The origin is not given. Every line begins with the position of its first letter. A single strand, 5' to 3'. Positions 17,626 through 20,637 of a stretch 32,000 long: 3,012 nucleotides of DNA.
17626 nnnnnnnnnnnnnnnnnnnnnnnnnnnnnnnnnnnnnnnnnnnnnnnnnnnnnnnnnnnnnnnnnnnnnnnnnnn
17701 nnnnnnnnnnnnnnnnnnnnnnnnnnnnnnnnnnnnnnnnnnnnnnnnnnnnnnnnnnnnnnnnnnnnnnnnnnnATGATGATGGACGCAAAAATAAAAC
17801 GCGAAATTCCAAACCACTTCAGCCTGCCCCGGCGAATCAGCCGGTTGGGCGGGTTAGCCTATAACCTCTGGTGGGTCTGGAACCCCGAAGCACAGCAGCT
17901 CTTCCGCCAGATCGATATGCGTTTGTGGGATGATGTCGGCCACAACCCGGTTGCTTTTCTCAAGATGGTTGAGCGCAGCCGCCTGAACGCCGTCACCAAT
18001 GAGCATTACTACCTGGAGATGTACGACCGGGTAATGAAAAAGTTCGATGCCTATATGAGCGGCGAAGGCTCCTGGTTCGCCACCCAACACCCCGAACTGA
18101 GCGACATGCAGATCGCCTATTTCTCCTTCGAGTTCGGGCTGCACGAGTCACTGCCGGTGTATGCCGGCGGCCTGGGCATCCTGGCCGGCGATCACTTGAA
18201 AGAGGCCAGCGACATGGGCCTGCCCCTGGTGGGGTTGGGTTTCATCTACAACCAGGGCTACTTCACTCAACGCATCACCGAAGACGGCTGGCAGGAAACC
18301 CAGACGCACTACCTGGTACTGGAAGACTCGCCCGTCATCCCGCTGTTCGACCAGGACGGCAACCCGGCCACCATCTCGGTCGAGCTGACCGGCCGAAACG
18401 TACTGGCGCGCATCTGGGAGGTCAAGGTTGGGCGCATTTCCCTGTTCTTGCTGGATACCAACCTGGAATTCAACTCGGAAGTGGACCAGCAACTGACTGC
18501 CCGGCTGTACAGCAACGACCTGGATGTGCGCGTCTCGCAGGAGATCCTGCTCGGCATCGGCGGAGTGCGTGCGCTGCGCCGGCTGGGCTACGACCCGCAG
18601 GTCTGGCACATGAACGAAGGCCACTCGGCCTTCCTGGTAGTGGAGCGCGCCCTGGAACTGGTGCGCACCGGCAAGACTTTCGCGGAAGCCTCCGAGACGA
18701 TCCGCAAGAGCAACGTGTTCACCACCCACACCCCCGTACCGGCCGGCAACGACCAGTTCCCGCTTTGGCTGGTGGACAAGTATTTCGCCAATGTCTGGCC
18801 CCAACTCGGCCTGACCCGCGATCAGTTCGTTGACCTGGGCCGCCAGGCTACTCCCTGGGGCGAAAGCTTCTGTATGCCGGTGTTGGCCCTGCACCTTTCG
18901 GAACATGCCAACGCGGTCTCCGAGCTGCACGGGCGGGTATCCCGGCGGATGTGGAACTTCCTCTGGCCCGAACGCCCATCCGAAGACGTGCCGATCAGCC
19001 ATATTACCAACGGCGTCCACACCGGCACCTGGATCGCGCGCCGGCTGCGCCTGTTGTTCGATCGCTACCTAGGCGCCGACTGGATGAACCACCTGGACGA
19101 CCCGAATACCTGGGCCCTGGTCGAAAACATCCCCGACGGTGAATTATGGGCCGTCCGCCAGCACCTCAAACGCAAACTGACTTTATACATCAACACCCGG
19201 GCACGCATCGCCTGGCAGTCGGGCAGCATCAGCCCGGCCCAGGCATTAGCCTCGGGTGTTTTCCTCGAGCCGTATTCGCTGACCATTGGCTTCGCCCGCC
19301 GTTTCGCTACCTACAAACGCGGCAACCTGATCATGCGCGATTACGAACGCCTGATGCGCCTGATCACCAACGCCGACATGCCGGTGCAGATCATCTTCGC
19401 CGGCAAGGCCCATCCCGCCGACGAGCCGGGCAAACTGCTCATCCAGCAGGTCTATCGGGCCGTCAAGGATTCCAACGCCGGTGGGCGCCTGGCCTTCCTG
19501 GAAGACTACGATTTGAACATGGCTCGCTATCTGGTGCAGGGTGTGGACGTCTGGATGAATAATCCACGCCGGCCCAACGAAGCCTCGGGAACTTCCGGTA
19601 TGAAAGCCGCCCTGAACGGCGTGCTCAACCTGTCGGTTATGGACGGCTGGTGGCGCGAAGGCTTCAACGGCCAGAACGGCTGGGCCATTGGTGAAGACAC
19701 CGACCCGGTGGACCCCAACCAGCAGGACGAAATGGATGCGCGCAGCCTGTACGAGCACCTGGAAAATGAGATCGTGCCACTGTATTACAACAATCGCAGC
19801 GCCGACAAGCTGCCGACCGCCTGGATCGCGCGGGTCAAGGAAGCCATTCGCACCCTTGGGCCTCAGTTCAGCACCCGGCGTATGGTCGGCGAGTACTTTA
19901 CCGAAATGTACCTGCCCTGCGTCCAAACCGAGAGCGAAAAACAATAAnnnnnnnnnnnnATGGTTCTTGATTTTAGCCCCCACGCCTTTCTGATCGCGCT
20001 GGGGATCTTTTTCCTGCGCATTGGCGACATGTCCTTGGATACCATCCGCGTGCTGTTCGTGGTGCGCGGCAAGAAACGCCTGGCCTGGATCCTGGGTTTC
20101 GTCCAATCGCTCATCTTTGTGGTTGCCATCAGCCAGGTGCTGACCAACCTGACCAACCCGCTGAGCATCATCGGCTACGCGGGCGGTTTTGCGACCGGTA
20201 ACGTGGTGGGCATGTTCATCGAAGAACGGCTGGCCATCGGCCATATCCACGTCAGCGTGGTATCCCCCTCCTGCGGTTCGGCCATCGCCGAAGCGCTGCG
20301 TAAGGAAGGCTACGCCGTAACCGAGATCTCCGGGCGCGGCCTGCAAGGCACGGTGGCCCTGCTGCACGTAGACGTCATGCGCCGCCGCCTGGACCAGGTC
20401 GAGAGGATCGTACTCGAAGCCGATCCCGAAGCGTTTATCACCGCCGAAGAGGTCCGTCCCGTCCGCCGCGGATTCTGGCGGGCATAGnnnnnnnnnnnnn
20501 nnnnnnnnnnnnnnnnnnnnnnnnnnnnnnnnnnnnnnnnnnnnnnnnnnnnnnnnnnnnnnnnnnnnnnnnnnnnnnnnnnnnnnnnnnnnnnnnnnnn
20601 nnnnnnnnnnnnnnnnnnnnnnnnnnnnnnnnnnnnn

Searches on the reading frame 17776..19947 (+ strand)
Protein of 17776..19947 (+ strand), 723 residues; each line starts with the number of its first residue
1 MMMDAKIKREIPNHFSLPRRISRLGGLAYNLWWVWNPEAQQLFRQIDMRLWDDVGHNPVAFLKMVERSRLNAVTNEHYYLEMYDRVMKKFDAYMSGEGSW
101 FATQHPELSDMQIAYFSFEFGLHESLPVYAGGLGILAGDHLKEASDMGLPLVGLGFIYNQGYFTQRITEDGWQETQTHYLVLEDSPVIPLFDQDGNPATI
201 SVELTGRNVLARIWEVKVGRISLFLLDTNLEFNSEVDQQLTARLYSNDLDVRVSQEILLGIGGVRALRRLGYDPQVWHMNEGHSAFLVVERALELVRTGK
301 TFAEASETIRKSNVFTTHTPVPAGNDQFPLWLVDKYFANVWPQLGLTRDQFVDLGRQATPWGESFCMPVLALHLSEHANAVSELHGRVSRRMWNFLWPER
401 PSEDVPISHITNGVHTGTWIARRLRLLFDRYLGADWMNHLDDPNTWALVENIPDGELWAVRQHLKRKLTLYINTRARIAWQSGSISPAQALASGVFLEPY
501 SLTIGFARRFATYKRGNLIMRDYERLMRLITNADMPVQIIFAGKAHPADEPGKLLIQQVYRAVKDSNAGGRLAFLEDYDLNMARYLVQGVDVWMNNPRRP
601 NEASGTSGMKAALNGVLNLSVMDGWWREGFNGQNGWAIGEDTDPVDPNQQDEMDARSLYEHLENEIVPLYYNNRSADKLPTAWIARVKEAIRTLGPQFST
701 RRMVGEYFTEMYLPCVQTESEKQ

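Call 8: search_protein_families(library=pfam, proteins=[window:17776-19947:+], max_evalue=0.001)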
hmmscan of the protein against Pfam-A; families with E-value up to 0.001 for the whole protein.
window:17776-19947:+ (723 aa): 2 families
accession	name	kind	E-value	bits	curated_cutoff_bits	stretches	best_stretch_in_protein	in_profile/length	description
PF11897.13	DUF3417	-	6.5e-38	130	25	1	17-126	1-109/109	Protein of unknown function (DUF3417)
PF00343.26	Phosphorylase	-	6.8e-28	97.8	27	2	276-661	219-619/713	Carbohydrate phosphorylase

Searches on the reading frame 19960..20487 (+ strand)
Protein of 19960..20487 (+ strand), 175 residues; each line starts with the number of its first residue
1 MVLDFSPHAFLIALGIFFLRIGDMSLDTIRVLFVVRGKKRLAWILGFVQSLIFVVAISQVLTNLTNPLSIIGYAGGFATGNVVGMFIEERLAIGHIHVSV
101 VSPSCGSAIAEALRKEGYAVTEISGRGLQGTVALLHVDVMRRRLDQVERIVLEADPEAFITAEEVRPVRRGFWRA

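Call 8: search_protein_families(library=pfam, proteins=[window:19960-20487:+], max_evalue=0.001)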
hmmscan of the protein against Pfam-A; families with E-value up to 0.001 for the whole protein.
window:19960-20487:+ (175 aa): 2 families
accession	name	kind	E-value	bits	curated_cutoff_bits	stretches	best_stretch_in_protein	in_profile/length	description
PF18955.5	DUF5698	-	3.9e-22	78.9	27.5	1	28-85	1-58/58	Domain of unknown function (DUF5698)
PF10035.14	DUF2179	-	2.5e-07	30.9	22.8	1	119-168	2-53/55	Uncharacterized protein conserved in bacteria (DUF2179)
